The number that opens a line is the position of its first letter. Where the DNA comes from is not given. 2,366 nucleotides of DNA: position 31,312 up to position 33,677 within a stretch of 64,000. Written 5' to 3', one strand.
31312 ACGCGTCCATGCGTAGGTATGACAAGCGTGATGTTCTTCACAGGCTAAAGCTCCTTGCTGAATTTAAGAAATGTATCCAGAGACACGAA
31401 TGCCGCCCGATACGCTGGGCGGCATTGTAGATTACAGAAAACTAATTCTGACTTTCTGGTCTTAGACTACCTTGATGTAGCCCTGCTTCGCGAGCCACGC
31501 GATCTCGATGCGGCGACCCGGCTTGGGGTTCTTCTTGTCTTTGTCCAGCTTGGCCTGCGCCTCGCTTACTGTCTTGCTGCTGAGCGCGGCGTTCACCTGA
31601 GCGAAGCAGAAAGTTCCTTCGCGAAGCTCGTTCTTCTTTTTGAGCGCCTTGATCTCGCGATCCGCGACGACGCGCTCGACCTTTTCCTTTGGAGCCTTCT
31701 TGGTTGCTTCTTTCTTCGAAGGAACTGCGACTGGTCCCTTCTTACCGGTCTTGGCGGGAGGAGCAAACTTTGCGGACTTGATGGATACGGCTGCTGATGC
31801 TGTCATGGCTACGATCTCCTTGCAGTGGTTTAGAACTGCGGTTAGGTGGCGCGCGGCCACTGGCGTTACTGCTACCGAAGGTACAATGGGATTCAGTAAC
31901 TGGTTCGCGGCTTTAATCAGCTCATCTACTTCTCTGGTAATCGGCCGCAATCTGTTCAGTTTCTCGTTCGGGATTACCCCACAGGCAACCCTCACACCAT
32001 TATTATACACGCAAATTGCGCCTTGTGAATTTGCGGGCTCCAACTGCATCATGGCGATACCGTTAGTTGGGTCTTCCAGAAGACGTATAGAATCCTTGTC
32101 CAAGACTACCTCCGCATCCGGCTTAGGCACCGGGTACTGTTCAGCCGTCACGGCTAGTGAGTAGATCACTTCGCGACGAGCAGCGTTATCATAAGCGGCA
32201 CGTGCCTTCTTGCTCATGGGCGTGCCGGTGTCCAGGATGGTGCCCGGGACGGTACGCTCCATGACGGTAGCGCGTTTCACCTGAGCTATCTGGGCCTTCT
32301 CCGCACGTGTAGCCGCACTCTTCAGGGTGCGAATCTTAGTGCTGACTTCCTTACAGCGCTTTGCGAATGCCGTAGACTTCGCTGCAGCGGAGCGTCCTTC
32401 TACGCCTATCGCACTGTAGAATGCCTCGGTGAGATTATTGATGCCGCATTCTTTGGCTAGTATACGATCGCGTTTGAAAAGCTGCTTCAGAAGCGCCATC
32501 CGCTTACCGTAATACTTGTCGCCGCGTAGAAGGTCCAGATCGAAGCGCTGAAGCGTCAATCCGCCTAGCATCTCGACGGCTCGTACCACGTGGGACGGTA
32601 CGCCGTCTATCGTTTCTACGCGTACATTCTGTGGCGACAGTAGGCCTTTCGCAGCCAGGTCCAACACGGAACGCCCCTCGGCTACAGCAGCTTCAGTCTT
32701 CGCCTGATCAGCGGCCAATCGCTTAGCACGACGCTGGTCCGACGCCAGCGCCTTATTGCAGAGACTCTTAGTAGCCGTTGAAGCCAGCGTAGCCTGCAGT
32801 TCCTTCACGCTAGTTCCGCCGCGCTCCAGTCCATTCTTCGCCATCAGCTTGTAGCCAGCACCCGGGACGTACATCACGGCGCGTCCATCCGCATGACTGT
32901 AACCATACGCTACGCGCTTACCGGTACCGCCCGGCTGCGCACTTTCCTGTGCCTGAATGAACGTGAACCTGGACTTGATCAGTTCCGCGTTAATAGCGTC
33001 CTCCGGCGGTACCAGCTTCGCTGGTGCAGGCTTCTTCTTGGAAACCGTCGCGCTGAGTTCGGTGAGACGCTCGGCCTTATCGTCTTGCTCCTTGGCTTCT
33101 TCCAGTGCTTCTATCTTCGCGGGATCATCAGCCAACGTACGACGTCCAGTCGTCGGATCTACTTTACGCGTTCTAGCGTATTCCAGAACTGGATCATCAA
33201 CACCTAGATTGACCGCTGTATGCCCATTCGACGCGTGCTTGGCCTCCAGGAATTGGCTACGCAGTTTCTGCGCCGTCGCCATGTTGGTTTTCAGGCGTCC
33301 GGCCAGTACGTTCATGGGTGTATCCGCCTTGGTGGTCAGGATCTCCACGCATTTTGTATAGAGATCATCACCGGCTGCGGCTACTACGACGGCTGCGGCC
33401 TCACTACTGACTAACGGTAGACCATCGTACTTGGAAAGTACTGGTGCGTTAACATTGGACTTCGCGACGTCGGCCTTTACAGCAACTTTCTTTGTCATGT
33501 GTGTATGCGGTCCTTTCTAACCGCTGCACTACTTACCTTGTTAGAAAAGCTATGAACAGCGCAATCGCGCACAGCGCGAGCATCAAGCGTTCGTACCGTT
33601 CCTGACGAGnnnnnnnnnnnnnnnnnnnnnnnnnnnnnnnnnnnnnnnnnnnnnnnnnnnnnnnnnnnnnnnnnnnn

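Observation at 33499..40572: Recurrent RBS-containing stem-loop GC(G/C)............(C/G)GC upstream of three early genes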

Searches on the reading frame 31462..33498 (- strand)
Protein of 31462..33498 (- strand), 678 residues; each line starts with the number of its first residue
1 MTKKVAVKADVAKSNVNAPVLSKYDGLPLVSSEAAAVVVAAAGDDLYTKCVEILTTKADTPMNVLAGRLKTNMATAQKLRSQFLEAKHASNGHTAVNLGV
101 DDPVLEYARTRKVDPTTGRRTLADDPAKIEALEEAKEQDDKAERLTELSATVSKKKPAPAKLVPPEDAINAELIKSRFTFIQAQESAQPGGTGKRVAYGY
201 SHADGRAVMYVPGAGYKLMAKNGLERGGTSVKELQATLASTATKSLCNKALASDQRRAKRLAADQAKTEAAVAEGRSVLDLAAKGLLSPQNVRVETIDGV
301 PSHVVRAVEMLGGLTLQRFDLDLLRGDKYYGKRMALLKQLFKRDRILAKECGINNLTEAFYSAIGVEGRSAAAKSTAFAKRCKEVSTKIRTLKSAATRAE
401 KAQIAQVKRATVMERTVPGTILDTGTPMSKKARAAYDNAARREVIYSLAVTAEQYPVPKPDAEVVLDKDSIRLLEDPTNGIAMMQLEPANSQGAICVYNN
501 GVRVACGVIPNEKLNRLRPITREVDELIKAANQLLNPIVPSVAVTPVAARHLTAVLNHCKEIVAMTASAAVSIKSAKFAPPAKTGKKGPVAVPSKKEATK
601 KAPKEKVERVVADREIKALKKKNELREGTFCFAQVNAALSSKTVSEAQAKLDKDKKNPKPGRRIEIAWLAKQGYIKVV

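Call 10: search_protein_families(library=pfam, proteins=[window:31462-33498:-])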
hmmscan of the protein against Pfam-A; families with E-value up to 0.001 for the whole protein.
window:31462-33498:- (678 aa): 0 families

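Call 11: search_dna_similar(query=window:31462-33498:-, collection=phages, mode=protein, max_rows=25)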
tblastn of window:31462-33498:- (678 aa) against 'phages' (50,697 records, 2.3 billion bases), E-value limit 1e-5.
No match.

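Call 17: find_related_loci(query=window:31462-33498:-, collection=viral_contigs, flank=3000)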
Query window:31462-33498:- (678 aa) in viral_contigs; peptide patterns used: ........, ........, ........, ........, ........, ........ (x = any residue, [..] = any of these).
4 stretches matched a pattern; 1 encode a relative of the query (tblastn E <= 1e-3); 1 distinct loci.
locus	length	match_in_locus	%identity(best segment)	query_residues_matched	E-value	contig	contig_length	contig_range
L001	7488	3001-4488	46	164-657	3e-114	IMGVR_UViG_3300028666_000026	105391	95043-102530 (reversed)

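Call 40: find_homologous_proteins(query=window:31462-33498:-)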
Query window:31462-33498:- (678 aa): 24 proteins with E <= 0.001 among 8000 candidates.
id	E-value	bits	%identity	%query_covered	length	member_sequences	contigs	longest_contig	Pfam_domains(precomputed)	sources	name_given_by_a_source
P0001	0.0e+0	1445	100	100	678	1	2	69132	-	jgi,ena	jgi:hypothetical protein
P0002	1.5e-129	452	50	80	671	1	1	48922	-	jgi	jgi:hypothetical protein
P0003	1.3e-127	445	53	67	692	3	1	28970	-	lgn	-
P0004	8.5e-127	443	49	75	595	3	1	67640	-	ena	-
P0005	2.5e-122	428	42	93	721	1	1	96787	-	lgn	-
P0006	1.0e-118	416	47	79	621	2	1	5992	-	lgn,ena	-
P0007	1.1e-117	413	46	76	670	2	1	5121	-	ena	-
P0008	2.1e-117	412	46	79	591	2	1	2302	-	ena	-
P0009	3.6e-117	411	46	73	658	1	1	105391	-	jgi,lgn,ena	-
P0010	1.0e-86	310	33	58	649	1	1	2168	-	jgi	jgi:hypothetical protein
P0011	3.1e-86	309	35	62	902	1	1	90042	-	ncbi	-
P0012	3.4e-86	309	41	80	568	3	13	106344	-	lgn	-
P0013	1.4e-81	293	43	61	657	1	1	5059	-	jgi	jgi:hypothetical protein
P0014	3.4e-81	292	37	51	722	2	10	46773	-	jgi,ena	jgi:hypothetical protein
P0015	8.0e-79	284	41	79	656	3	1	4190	-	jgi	jgi:hypothetical protein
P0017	3.1e-76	276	39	73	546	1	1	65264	-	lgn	-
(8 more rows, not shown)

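Call 41: find_encoding_contigs(protein=P0002, flank=10000, max_places=1)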
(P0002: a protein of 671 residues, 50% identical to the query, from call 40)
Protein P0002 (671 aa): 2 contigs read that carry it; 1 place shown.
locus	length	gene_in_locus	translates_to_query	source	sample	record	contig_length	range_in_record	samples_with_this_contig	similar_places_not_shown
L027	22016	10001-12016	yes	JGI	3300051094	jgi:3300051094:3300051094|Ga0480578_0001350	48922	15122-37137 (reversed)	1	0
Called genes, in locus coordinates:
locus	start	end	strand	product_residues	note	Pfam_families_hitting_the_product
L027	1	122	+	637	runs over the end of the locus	PF00476:DNA_pol_A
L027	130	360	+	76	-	-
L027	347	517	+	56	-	-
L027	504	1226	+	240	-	PF12705:PDDEXK_1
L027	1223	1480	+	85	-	-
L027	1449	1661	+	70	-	-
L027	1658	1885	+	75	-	-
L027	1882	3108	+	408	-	PF09903:DUF2130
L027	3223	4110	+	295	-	-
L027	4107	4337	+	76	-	-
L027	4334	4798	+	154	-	-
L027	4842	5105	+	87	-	-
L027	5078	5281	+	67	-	-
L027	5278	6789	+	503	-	PF00176:SNF2-rel_dom, PF00270:DEAD (weak), PF04851:ResIII (weak), PF00271:Helicase_C (faint)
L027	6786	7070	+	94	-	-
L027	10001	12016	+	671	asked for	-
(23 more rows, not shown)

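Call 42: find_encoding_contigs(protein=P0003, flank=10000, max_places=1)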
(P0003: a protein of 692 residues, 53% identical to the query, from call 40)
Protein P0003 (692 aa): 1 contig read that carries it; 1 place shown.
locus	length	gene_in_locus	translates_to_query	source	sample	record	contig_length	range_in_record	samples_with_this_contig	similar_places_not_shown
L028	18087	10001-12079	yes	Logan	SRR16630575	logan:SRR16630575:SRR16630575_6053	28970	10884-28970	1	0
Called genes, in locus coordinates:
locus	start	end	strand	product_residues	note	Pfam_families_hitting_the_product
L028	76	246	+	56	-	-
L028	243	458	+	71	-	-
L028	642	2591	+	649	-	PF00476:DNA_pol_A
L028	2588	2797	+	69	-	-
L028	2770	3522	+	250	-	PF12705:PDDEXK_1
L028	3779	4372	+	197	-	PF16473:Rv2179c-like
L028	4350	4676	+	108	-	-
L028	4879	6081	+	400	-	PF00176:SNF2-rel_dom (weak)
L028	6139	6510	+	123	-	-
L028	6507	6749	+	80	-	-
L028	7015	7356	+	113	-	-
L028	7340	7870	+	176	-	PF19474:DUF6011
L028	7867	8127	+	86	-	-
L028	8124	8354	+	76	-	-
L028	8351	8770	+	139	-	-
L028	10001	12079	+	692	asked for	-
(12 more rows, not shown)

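Call 43: find_encoding_contigs(protein=P0004, flank=10000, max_places=1)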
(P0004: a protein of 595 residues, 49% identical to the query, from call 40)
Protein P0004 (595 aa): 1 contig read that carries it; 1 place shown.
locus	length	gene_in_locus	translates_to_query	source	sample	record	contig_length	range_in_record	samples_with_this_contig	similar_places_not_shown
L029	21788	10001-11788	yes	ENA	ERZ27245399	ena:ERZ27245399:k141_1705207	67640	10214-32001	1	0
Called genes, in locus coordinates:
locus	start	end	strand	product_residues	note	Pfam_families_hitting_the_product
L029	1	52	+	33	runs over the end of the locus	-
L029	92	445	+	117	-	-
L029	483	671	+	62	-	-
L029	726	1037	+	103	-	-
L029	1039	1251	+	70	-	-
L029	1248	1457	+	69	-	-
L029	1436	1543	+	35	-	-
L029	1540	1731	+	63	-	-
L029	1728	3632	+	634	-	PF00476:DNA_pol_A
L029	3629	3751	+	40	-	-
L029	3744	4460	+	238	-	PF10926:DUF2800 (faint), PF12705:PDDEXK_1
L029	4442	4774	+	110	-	-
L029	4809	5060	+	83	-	-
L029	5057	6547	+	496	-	PF00176:SNF2-rel_dom, PF00270:DEAD, PF04851:ResIII (weak), PF13245:AAA_19 (faint)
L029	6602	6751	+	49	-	-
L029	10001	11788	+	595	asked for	-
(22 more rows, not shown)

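Call 44: find_encoding_contigs(protein=P0005, flank=10000, max_places=1)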
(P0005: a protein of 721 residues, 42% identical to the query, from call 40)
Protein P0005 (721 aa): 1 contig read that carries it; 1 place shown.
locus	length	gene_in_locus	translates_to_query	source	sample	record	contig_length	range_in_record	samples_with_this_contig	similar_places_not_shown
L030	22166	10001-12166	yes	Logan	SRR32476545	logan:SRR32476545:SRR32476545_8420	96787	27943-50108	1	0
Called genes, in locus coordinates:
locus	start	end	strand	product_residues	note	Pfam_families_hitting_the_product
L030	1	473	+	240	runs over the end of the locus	PF12705:PDDEXK_1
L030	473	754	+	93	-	-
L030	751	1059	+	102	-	-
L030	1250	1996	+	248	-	PF16473:Rv2179c-like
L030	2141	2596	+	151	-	-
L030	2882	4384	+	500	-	PF00176:SNF2-rel_dom, PF00270:DEAD (weak), PF04851:ResIII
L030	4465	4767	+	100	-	-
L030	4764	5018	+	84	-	-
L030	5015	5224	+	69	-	-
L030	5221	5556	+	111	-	-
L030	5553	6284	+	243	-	PF14378:PAP2_3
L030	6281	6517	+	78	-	-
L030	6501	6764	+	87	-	-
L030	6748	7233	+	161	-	PF19474:DUF6011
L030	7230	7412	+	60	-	-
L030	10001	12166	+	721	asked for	-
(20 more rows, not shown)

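Call 48: find_encoding_contigs(protein=P0011, flank=10000, max_places=1)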
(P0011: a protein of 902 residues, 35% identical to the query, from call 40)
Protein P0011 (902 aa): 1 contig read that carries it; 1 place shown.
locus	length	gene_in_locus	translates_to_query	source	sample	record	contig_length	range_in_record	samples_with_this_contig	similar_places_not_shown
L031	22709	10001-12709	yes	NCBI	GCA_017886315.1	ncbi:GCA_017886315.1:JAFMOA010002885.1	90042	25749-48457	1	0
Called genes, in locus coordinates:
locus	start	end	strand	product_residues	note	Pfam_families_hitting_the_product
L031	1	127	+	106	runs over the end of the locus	-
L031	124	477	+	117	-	-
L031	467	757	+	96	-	-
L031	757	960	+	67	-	-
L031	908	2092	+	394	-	PF09903:DUF2130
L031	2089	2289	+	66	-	-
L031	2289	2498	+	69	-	-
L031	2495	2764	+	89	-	PF14216:DUF4326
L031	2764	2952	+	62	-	-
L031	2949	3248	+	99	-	-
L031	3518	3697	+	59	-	-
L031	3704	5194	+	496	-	PF00176:SNF2-rel_dom, PF00270:DEAD (weak), PF04851:ResIII (faint), PF00271:Helicase_C (weak)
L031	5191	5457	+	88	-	-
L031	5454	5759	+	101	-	-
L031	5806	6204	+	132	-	-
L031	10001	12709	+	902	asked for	-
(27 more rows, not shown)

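Call 49: find_encoding_contigs(protein=P0012, flank=10000, max_places=1)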
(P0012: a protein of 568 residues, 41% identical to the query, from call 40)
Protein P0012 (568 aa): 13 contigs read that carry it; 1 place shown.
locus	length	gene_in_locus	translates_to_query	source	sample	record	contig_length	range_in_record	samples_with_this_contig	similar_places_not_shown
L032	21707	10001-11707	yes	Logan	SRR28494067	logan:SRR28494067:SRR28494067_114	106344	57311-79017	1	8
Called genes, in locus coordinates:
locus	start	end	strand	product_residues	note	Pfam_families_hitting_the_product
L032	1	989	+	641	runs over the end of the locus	PF00476:DNA_pol_A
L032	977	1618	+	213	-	-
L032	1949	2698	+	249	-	PF12705:PDDEXK_1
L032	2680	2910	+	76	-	-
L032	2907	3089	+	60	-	-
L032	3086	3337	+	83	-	-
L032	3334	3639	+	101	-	-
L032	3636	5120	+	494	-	PF00176:SNF2-rel_dom, PF00270:DEAD, PF00271:Helicase_C (weak)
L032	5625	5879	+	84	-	-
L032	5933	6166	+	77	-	-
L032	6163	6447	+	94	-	-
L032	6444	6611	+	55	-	-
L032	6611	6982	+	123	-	-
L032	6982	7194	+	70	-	-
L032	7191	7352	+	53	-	-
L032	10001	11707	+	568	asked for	-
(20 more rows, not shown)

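Call 50: find_encoding_contigs(protein=P0017, flank=10000, max_places=1)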
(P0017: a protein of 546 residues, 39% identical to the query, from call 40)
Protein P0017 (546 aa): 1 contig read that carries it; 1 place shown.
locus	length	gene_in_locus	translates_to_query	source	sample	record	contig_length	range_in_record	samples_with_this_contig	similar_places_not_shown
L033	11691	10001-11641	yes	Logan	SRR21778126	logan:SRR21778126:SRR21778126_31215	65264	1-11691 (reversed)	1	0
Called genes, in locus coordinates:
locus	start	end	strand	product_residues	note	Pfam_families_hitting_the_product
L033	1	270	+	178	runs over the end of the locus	-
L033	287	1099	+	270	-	-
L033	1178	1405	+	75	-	-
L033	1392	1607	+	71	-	-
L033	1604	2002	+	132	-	-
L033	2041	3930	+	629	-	PF00476:DNA_pol_A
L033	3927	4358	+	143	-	PF00293:NUDIX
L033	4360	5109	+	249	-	PF10926:DUF2800 (faint), PF12705:PDDEXK_1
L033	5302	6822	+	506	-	PF00176:SNF2-rel_dom, PF00270:DEAD (weak), PF04851:ResIII (weak), PF00271:Helicase_C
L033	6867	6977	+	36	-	-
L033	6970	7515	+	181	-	-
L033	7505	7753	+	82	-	-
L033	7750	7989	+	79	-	-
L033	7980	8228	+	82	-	-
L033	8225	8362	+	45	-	-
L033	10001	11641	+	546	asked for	-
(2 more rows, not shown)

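Call 75: find_encoding_contigs(protein=P0001, flank=10000, max_places=1)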
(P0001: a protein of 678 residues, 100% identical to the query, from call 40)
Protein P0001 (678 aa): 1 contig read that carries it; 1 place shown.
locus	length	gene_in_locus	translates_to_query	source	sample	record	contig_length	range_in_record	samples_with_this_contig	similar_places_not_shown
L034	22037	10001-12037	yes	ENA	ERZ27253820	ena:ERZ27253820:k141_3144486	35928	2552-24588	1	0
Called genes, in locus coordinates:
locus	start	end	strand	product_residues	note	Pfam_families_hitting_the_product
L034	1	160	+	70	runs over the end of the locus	-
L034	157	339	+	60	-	-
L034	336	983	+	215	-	PF16473:Rv2179c-like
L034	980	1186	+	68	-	-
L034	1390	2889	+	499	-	PF00176:SNF2-rel_dom, PF00270:DEAD (weak), PF04851:ResIII (weak)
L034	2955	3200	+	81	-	-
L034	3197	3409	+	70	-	-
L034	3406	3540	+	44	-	-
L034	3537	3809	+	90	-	-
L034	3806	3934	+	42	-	-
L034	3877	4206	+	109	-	-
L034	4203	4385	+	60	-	-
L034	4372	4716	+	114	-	-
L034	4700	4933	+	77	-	-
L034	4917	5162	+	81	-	-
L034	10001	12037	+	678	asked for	-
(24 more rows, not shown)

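Call 85: search_protein_families(library=phrogs, proteins=[window:31462-33498:-], max_evalue=0.001)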
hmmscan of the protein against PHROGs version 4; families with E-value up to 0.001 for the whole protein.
window:31462-33498:- (678 aa): 0 families

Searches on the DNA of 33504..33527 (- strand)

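Call 61: build_rna_model(alignment_id=A4, structure=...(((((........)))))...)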
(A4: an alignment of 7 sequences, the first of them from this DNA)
Model R1 built from alignment A4 (7 sequences, 24 columns); structure: as given.
model positions 24; base pairs 5; branch points 0; effective number of sequences 7; information 1.19 bits per position. Calibrated on 0.2 Mb of random sequence (short: E-values are rough).
structure used (alignment columns):
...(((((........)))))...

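Call 62: search_with_rna_model(model_id=R1, source=window, filters=off, max_evalue=10, show_alignments=0)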
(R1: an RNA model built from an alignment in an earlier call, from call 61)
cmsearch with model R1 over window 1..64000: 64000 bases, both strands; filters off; matches with E-value up to 10: 23.
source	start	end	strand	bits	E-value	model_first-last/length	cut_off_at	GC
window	35490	35513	-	36.2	1.3e-07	1-24/24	no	0.58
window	33504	33527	-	35.2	2.5e-07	1-24/24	no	0.54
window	40550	40574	-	12.1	0.78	1-24/24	no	0.6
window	31211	31229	+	11.1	1.4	1-24/24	no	0.58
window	45893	45925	+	10.7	1.9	1-24/24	no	0.61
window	32141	32157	+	10.4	2.2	1-24/24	no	0.65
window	19771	19799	-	10.3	2.5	1-24/24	no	0.55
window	56689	56714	+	9.7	3.7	1-24/24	no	0.58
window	3835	3852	+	9.6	3.8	1-24/24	no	0.72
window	22093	22115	-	9.5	4.1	1-24/24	no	0.48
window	29320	29350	-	9.5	4.1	1-24/24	no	0.58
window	12935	12953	-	9.4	4.4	1-24/24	no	0.63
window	43916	43938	+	9.2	5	1-24/24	no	0.61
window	18637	18654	-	9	5.6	1-24/24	no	0.67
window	47585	47613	+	9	5.7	1-24/24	no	0.45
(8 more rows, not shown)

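Call 63: search_with_rna_model(model_id=R1, sources=[window, L001, L002, L003, L005, L006, L007, L008, L009, L010, L011, L012, L013, L014, L015, L016, L017, L018, L019, L020, L021, L022, L023, L024, L025, L026, L027, L028, L029, L030, L031, L032, L033], max_evalue=10, make_alignment=true)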
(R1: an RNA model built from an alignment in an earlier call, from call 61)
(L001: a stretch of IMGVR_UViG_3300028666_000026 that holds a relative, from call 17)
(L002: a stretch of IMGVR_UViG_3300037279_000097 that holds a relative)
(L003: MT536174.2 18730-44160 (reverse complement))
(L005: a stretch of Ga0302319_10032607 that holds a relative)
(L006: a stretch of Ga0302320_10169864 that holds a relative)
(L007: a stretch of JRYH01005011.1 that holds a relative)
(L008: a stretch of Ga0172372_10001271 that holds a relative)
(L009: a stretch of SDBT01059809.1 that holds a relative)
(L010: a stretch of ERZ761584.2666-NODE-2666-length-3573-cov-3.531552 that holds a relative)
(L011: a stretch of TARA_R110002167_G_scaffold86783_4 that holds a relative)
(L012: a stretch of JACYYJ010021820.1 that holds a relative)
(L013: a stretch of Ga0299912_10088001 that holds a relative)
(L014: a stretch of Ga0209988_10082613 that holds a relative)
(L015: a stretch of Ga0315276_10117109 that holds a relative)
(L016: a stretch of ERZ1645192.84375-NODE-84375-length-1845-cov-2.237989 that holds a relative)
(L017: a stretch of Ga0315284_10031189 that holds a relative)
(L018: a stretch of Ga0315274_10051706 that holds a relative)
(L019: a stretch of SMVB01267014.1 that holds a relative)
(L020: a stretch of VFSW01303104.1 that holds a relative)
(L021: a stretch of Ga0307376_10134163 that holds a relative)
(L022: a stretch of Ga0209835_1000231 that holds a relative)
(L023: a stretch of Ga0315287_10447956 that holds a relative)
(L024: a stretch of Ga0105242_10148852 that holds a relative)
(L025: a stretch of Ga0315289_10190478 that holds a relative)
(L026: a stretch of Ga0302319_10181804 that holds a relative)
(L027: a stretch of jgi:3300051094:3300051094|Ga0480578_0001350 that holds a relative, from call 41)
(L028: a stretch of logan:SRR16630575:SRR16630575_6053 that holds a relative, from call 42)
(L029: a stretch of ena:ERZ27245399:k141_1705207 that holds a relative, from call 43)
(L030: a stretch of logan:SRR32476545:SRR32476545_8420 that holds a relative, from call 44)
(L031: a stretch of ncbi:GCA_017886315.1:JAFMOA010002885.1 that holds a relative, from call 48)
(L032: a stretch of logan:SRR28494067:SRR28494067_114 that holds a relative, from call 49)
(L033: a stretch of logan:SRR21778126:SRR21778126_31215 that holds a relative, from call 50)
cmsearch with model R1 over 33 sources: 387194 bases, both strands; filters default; matches with E-value up to 10: 21.
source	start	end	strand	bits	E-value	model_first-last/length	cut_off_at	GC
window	35490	35513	-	36.2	7.8e-07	1-24/24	no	0.58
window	33504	33527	-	35.2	1.5e-06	1-24/24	no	0.54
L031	9973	9996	+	34.5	2.3e-06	1-24/24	no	0.58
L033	8400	8423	+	34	3.2e-06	1-24/24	no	0.5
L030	8074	8097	+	32.4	9.3e-06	1-24/24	no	0.5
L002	13958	13981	+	32.2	1e-05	1-24/24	no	0.46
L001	547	570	+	32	1.2e-05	1-24/24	no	0.54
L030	9970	9994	+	21.5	0.011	1-24/24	no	0.6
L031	9178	9200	+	20.4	0.022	1-24/24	no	0.52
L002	11737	11761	+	18.3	0.085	1-24/24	no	0.56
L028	9974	9997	+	15.5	0.53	1-24/24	no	0.62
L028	8807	8830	+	14.5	0.96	1-24/24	no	0.75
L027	9971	9995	+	14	1.3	1-24/24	no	0.64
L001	2563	2585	+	13.7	1.7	1-24/24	no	0.61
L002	7916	7935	+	12.4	3.9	1-24/24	no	0.45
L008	3384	3409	+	12.2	4.5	1-24/24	no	0.58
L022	577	602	+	12.2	4.5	1-24/24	no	0.58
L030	21420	21444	+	11.8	5.6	1-24/24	no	0.52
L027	6097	6126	+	11.2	8.1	1-24/24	no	0.57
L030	15104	15122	+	11.1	8.9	1-24/24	no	0.63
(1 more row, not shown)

Alignment A5: 21 matches aligned to the model, 33 columns, each read 5' to 3' on its own strand. Consensus structure (alignment columns), stored with it:
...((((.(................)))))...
